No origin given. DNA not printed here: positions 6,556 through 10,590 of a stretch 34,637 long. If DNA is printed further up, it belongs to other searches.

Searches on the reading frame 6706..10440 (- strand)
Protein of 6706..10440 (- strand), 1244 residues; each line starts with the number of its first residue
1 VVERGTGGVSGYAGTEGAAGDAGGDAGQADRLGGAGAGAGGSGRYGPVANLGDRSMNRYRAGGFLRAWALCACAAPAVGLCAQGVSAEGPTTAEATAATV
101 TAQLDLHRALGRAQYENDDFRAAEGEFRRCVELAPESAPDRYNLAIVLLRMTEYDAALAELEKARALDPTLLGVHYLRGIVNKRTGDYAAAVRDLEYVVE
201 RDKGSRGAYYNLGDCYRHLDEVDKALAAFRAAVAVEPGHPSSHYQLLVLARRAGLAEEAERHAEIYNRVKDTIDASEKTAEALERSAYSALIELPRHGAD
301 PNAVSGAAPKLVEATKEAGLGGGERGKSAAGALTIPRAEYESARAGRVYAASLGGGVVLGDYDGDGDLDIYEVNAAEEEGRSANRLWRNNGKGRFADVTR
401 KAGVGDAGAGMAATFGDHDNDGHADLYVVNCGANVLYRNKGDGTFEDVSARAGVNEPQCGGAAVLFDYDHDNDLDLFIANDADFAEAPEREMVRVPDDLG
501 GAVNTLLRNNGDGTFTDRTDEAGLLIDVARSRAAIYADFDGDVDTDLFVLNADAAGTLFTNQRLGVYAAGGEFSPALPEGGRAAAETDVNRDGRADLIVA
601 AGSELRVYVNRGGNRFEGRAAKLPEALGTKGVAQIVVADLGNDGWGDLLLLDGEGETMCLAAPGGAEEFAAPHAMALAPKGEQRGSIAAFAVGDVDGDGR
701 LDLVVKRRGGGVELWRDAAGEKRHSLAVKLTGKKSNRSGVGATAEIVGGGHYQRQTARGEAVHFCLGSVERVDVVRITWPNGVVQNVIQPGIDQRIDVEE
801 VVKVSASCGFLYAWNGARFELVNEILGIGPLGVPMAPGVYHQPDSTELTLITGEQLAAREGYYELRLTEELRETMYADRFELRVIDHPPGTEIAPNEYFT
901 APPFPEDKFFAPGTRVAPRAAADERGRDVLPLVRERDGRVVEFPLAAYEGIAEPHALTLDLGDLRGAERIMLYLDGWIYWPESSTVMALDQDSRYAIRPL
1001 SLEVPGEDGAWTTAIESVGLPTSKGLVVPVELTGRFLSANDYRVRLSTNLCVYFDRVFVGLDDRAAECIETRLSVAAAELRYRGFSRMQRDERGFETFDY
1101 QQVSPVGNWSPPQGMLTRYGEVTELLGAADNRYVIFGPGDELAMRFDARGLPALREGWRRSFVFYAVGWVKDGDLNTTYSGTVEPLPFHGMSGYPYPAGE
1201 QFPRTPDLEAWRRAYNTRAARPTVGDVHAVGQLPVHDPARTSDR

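Call 54: search_protein_families(library=ncbifam, max_evalue=0.001, proteins=[window:6706-10440:-])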
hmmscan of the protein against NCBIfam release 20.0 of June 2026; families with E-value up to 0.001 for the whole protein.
window:6706-10440:- (1244 aa): 14 families
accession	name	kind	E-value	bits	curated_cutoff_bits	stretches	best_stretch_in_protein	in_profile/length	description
NF040959.1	MamA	equivalog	2.8e-21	75.9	200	2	142-262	75-195/204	magnetosome protein MamA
TIGR02917.1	PEP_TPR_lipo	equivalog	1.9e-12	45.9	312.2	1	102-202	191-291/899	XrtA/PEP-CTERM system TPR-repeat protein PrsT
NF033758.1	gliding_GltE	equivalog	2.1e-08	33.6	225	1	107-187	259-339/411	adventurous gliding motility TPR repeat lipoprotein GltE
TIGR02552.1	LcrH_SycD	equivalog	1.9e-07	30.9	104.8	0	184-260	30-106/136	SycD/LcrH family type III secretion system chaperone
TIGR02521.1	type_IV_pilW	equivalog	2.5e-07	30.5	154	1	81-270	12-199/234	type IV pilus biogenesis/stability protein PilW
NF033920.0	C39_PA2778_fam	equivalog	3.5e-07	29.9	150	1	86-169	172-255/255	PA2778 family cysteine peptidase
NF033762.1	social_mot_Tgl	equivalog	8e-07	28.6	225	1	105-274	32-205/252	social motility TPR repeat lipoprotein Tgl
NF047558.1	TPR_END_plus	domain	1.4e-06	28.2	32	0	142-170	3-31/56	TPR end-of-group domain-containing protein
TIGR02795.1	tol_pal_ybgF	equivalog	3.5e-05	24.4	90.1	0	186-282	16-115/119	tol-pal system protein YbgF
NF047507.1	TPR_BatC_Lepto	exception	8.2e-05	22.2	175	0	154-262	40-152/214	TPR repeat-containing protein BatC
NF008753.0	PRK11788.1-1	equivalog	0.00011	21.4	395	1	143-243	185-286/389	lipopolysaccharide assembly protein LapB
NF052415.1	T3SS_chap_SctY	equivalog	0.00019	21.9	70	0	114-193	16-98/106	type III secretion apparatus assembly chaperone SctY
NF011886.0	PRK15359.1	equivalog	0.0004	20.2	146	0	175-259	27-111/144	type III secretion system chaperone protein SscB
TIGR00990.1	3a0801s09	subfamily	0.00066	18.4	757.25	0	151-258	344-451/615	mitochondrial import receptor subunit TOM70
